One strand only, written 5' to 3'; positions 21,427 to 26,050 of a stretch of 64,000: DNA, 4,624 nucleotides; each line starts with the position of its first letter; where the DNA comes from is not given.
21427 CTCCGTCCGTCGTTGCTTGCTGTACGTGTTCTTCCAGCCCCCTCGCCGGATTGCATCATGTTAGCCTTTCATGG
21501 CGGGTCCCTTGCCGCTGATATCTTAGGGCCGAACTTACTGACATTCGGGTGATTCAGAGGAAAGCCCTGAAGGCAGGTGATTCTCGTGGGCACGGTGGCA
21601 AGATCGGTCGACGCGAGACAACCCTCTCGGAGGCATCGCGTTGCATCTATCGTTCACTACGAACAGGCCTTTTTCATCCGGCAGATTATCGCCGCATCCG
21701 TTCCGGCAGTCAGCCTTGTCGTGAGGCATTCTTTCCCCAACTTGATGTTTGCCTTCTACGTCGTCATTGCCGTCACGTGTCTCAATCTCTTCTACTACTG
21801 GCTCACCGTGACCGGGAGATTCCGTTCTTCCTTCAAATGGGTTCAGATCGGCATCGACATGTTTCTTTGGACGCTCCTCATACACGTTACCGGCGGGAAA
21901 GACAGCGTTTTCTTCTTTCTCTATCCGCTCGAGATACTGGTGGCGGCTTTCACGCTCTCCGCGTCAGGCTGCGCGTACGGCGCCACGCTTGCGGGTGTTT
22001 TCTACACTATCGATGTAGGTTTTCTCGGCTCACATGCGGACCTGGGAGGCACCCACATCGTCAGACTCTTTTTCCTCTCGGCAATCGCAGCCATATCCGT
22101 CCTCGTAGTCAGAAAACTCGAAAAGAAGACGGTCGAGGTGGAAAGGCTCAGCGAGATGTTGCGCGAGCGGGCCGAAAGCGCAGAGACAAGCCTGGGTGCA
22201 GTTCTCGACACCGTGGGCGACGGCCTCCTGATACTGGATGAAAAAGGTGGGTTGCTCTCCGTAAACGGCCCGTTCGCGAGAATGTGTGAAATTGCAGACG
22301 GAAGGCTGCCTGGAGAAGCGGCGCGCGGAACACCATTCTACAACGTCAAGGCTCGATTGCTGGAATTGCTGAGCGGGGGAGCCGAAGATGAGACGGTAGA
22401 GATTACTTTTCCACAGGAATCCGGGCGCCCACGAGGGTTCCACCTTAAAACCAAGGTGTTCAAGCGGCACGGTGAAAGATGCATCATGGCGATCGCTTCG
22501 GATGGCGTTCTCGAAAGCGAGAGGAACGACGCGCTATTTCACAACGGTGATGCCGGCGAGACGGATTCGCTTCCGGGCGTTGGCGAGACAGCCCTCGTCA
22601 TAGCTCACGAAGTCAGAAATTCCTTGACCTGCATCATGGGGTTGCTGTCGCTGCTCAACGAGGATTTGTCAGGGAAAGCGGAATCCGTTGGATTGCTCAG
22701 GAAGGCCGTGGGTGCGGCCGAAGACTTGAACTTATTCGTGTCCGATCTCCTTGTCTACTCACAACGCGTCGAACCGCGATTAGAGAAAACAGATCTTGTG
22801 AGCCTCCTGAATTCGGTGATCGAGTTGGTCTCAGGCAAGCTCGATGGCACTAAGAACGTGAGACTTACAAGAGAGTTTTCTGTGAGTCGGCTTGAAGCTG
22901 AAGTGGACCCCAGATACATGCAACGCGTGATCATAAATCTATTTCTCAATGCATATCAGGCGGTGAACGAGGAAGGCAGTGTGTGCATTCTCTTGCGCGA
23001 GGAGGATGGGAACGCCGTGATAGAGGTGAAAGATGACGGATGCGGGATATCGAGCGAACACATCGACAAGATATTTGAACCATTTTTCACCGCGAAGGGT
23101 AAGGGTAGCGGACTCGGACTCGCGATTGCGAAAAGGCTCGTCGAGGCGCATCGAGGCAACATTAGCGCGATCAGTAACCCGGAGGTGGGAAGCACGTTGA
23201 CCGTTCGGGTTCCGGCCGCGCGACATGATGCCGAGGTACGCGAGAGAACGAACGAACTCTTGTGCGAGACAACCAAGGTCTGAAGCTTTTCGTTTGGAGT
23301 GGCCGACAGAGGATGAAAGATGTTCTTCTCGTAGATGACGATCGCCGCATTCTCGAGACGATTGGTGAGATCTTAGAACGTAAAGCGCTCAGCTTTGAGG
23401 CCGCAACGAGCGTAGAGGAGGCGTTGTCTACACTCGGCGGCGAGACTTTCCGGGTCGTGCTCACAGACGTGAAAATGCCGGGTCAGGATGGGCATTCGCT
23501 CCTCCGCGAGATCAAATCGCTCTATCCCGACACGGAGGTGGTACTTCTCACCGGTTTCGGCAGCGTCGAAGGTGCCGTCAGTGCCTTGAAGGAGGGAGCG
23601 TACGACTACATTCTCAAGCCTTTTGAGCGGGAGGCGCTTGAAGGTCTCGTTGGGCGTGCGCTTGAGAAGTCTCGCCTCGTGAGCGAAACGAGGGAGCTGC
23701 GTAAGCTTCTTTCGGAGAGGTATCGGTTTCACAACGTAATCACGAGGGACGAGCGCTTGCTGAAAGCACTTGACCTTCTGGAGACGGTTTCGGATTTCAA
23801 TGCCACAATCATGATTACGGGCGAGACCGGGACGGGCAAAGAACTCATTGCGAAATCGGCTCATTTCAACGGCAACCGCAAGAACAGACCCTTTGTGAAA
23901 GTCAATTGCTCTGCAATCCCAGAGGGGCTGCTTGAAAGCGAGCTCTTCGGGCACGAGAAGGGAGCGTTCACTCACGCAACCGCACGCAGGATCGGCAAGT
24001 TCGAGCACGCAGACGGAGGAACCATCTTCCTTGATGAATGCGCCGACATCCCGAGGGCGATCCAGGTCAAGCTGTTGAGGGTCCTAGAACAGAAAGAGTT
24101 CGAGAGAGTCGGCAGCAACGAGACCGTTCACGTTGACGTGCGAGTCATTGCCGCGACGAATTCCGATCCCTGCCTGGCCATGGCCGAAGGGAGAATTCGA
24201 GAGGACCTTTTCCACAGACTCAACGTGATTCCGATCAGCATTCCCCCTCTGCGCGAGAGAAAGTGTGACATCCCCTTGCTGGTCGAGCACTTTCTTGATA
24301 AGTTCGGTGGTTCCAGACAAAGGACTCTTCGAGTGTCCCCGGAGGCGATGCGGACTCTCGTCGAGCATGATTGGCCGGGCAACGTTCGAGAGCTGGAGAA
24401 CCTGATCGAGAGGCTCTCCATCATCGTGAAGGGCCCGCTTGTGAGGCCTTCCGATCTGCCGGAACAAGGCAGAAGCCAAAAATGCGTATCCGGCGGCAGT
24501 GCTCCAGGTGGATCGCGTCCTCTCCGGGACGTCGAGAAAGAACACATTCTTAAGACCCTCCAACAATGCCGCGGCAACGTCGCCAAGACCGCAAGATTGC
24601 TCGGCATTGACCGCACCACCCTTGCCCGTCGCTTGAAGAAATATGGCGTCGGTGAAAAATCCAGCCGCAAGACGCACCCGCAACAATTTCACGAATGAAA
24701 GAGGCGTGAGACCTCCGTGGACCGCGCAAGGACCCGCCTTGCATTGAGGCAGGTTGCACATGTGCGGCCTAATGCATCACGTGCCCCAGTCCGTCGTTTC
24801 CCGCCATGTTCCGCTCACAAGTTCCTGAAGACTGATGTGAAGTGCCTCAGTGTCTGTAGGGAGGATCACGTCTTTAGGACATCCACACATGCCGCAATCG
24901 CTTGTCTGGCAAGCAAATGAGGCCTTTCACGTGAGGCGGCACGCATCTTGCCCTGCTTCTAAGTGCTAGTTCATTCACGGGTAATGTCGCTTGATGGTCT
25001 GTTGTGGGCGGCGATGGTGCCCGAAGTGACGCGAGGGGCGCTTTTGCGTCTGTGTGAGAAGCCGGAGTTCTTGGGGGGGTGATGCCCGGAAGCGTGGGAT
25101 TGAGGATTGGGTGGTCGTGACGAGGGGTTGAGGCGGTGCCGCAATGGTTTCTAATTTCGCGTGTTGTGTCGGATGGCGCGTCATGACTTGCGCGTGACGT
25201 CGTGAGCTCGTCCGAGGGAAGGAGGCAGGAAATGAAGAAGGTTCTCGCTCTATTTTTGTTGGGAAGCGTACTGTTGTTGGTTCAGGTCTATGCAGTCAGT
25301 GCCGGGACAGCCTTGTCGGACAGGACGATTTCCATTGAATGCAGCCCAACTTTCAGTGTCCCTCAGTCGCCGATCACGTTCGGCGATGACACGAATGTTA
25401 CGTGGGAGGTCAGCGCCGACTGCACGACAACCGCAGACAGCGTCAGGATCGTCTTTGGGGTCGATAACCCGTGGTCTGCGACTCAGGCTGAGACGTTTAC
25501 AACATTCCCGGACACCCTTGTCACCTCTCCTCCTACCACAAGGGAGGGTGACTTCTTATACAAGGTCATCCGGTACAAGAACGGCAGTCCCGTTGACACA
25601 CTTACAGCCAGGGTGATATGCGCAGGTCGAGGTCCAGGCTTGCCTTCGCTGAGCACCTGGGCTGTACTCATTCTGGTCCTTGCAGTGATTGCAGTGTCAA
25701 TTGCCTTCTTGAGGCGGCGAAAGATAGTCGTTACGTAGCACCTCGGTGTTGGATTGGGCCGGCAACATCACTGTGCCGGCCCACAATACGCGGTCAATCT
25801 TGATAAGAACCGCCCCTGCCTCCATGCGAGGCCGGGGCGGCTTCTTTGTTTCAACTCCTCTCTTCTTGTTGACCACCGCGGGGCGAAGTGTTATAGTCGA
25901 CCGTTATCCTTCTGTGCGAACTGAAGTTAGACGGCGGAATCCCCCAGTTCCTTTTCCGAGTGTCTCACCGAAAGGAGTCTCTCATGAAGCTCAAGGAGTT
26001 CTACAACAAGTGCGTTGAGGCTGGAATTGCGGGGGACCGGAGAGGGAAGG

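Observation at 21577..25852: Sigma54 two-component pair followed by an IPTL-CTERM-like sorted protein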

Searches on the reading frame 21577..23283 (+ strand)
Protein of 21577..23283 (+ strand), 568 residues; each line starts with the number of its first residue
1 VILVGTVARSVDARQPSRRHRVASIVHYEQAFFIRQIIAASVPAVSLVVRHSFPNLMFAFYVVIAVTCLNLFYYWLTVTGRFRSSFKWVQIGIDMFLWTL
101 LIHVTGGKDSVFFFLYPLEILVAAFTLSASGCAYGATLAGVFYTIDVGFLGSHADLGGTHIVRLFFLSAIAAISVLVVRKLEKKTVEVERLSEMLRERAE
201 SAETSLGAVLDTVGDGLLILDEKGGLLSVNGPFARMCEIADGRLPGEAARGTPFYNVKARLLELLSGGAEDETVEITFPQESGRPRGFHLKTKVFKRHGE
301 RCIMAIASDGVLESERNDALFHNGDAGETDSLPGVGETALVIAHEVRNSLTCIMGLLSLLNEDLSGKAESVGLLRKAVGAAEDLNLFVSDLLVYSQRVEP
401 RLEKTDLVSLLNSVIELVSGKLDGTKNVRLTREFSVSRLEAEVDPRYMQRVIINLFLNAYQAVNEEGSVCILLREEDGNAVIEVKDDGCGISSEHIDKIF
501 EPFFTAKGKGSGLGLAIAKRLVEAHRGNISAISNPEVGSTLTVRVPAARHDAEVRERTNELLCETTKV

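Call 5: search_protein_families(library=ncbifam, proteins=[window:21577-23283:+], max_evalue=1)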
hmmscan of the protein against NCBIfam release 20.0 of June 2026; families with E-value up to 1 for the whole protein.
window:21577-23283:+ (568 aa): 88 families (the best 25 are shown)
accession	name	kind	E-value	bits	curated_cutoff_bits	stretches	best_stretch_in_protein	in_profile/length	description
NF008468.0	PRK11360.1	equivalog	1.3e-56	192.2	646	1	206-552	270-613/616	two-component system sensor histidine kinase AtoS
NF007688.0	PRK10364.1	equivalog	8.7e-42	143.4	479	1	332-549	237-453/460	two-component system sensor histidine kinase ZraS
NF052574.1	HisKinEspCMyxo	equivalog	1.8e-32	112.4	1200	1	334-561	416-651/785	serine histidine kinase EspC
NF046044.1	PnpS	equivalog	5.4e-32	111.3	400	2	343-546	178-390/390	two-component system histidine kinase PnpS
NF010411.0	PRK13837.1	equivalog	3.3e-31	108.1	647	1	334-550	449-678/828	two-component system VirA-like sensor kinase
NF053867.1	SprKinKinDBac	equivalog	1.8e-29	102.6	775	1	328-548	279-498/500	sporulation kinase KinD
NF008543.0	PRK11466.1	equivalog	9.3e-29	99.9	982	1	342-560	451-675/914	TMAO reductase system sensor histidine kinase/response regulator TorS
NF047874.1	MASE3_PAS_HK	subfamily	3.5e-28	98.8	560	1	398-556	471-634/655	MASE3 domain-containing sensor histidine kinase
TIGR02956.1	TMAO_torS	equivalog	3.8e-28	98.1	676.5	1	343-556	472-691/967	TMAO reductase system sensor histidine kinase/response regulator TorS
NF033092.0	HK_WalK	equivalog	7.4e-28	97.5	725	1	342-546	379-593/594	cell wall metabolism sensor histidine kinase WalK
NF041735.1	hist_kin_RppB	equivalog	2.6e-26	92.4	400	1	342-546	223-438/438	two-component system sensor histidine kinase RppB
NF011874.0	PRK15347.1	equivalog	6.8e-25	87.3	852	1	341-549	404-616/921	two component system sensor kinase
TIGR02966.1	phoR_proteo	equivalog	7.5e-25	87.6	334.2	1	342-544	121-332/333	phosphate regulon sensor histidine kinase PhoR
NF052573.1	HisKinEspAMyxo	equivalog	9.5e-25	86.7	1400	1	330-558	379-622/755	serine histidine kinase EspA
TIGR02916.1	PEP_his_kin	equivalog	3.4e-24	85.4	300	1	399-546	537-679/679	XrtA/PEP-CTERM system histidine kinase PrsK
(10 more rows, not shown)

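Call 6: search_protein_families(library=pfam, proteins=[window:21577-23283:+], max_evalue=1)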
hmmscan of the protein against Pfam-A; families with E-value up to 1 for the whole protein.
window:21577-23283:+ (568 aa): 10 families
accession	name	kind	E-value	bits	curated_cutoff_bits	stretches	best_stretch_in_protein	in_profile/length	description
PF02518.31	HATPase_c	-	3e-25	89.2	26.4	1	444-548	2-110/111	Histidine kinase-, DNA gyrase B-, and HSP90-like ATPase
PF00989.32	PAS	-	8.8e-07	29.4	22.6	1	208-307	5-110/113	PAS fold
PF00512.31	HisKA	-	4.7e-06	27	26.9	1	341-396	8-62/66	His Kinase A (phospho-acceptor) domain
PF13188.13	PAS_8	-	0.0021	18.4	21.8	1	208-244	5-38/65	PAS domain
PF13581.12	HATPase_c_2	-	0.0038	17.7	27.4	1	454-525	42-112/127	Histidine kinase-like ATPase domain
PF14501.12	HATPase_c_5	-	0.0071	16.7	22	1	451-534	9-91/102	GHKL domain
PF13589.12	HATPase_c_3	-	0.018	15.5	25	1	449-501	4-55/137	Histidine kinase-, DNA gyrase B-, and HSP90-like ATPase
PF12046.13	CCB1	-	0.025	14.4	25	1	29-75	79-125/168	Cofactor assembly of complex C subunit B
PF07568.18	HisKA_2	-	0.14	12.7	22.3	1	342-368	2-28/76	Histidine kinase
PF25323.1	6TM_PilS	-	0.67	10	27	1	57-125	48-118/189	PilS-like transmembrane domain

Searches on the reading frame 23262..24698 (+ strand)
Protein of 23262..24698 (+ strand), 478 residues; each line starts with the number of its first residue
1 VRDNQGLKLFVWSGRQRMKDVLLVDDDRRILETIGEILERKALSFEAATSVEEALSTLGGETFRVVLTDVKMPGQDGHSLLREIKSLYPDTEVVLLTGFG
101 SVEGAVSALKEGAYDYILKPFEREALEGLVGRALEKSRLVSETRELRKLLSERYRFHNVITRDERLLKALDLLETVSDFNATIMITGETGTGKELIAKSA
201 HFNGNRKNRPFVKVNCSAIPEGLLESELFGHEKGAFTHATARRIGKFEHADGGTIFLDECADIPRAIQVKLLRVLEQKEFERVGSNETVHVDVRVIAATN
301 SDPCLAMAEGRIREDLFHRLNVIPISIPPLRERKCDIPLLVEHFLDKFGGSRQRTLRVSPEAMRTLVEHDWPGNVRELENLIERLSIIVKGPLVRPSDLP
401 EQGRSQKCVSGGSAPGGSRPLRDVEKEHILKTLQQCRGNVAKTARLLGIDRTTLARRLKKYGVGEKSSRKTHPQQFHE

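Call 5: search_protein_families(library=ncbifam, proteins=[window:23262-24698:+], max_evalue=1)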
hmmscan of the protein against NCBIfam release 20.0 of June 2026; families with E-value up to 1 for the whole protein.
window:23262-24698:+ (478 aa): 120 families (the best 25 are shown)
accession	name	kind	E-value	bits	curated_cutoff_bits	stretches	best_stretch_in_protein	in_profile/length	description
NF008469.0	PRK11361.1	equivalog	3.1e-136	454.7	714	1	18-464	4-457/461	acetoacetate metabolism transcriptional regulator AtoC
TIGR01818.1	ntrC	equivalog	7.6e-118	394.2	558.6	2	21-402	1-380/463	nitrogen regulation protein NR(I)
TIGR02915.1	PEP_resp_reg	equivalog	2.8e-111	372.5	502.6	1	21-463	1-444/445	PEP-CTERM-box response regulator transcription factor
NF051870.1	NAssimRespRegNtrX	equivalog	1.2e-110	370.5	600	1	18-463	1-452/452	nitrogen assimilation response regulator NtrX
NF007689.0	PRK10365.1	equivalog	2.1e-110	369.6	760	1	20-458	7-439/441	sigma-54-dependent response regulator transcription factor ZraR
TIGR01817.1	nifA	equivalog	6.1e-107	358.6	528.85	2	149-403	188-442/534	nif-specific transcriptional activator NifA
NF011695.0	PRK15115.1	equivalog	6.2e-100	335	763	1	18-461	6-436/445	two-component system response regulator GlrR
NF008176.1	PRK10923.1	equivalog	2.8e-97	326.2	620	2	21-402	6-384/469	nitrogen regulation protein NR(I)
NF041552.1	TF_PrdR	equivalog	1.6e-94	317.3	795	1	143-462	255-577/577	sigma-54 dependent transcriptional regulator PrdR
NF041946.1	LuxO_transreg_Vib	equivalog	1.7e-94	317.2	800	2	41-402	19-379/463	quorum-sensing sigma-54 dependent transcriptional regulator LuxO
NF050807.1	TransRegFlbDCaul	equivalog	2.2e-93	313.6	750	1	50-462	32-439/454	sigma-54-dependent transcriptional regulator FlbD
NF003451.0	PRK05022.1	equivalog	1.2e-90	304.7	476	1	151-463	184-510/512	nitric oxide reductase transcriptional regulator NorR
NF011958.0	PRK15429.1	equivalog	1.5e-90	304.8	830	1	136-465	357-688/692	formate hydrogenlyase transcriptional activator FlhA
NF038308.1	RNA_repair_RtcR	equivalog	1.5e-90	304.5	650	1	115-462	135-517/530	RNA repair transcriptional activator RtcR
NF049963.1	RespRegFlgRCampy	domain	1.3e-88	297.7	750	1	22-462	4-428/429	fla regulon two-component system response regulator FlgR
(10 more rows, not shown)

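Call 6: search_protein_families(library=pfam, proteins=[window:23262-24698:+], max_evalue=1)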
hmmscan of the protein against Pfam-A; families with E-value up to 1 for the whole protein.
window:23262-24698:+ (478 aa): 20 families
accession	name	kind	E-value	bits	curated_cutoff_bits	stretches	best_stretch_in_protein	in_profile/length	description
PF00158.32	Sigma54_activat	-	2.9e-65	219.5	20.2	1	160-325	2-167/168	Sigma-54 interaction domain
PF00072.30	Response_reg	-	1.2e-25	90.3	30.2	1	21-127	1-107/111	Response regulator receiver domain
PF25601.1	AAA_lid_14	-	2.4e-25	88.6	27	1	331-407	1-78/87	AAA+ ATPase lid domain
PF02954.25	HTH_8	-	8.4e-18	64.3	22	1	421-461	2-42/42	Bacterial regulatory protein, Fis family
PF14532.12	Sigma54_activ_2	-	4.1e-13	50.2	25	1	173-330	14-138/138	Sigma-54 interaction domain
PF07728.20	AAA_5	-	2.2e-08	34.7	22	1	183-303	2-125/139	AAA domain (dynein-related subfamily)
PF01078.27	Mg_chelatase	-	4.3e-05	23.4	20.3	1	243-308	98-165/207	Magnesium chelatase, subunit ChlI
PF07724.20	AAA_2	-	0.00012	22.6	27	1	181-281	4-105/166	AAA domain (Cdc48 subfamily)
PF13556.12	HTH_30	-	0.00022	21.4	27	1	430-460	5-35/59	PucR C-terminal helix-turn-helix domain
PF13518.12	HTH_28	-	0.00065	20.2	25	1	425-462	1-37/52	Helix-turn-helix domain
PF18024.7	HTH_50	-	0.0015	18.6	27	1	423-463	10-49/50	Helix-turn-helix domain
PF00004.35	AAA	-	0.0024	18.8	21.2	1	183-301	1-110/131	ATPase family associated with various cellular activities (AAA)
PF13384.12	HTH_23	-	0.007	16.6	24.6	1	422-461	3-41/50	Homeodomain-like domain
PF12775.13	AAA_7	-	0.022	14.7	25.8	1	168-218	21-71/181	P-loop containing dynein motor region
PF13542.12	HTH_Tnp_ISL3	-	0.023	14.6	27.4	1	427-461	18-50/51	Helix-turn-helix domain of transposase family ISL3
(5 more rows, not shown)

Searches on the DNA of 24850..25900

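Call 24: search_rna_families(source=window, start=24850, end=25900, threshold=evalue, max_evalue=5)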
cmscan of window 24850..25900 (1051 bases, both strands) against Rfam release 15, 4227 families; matches with E-value up to 5: 1.
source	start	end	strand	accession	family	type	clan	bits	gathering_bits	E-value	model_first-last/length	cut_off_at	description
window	25749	25848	+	RF01812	Pxr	Gene; sRNA;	-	21.9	80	0.26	1-109/109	no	Pxr regulatory sRNA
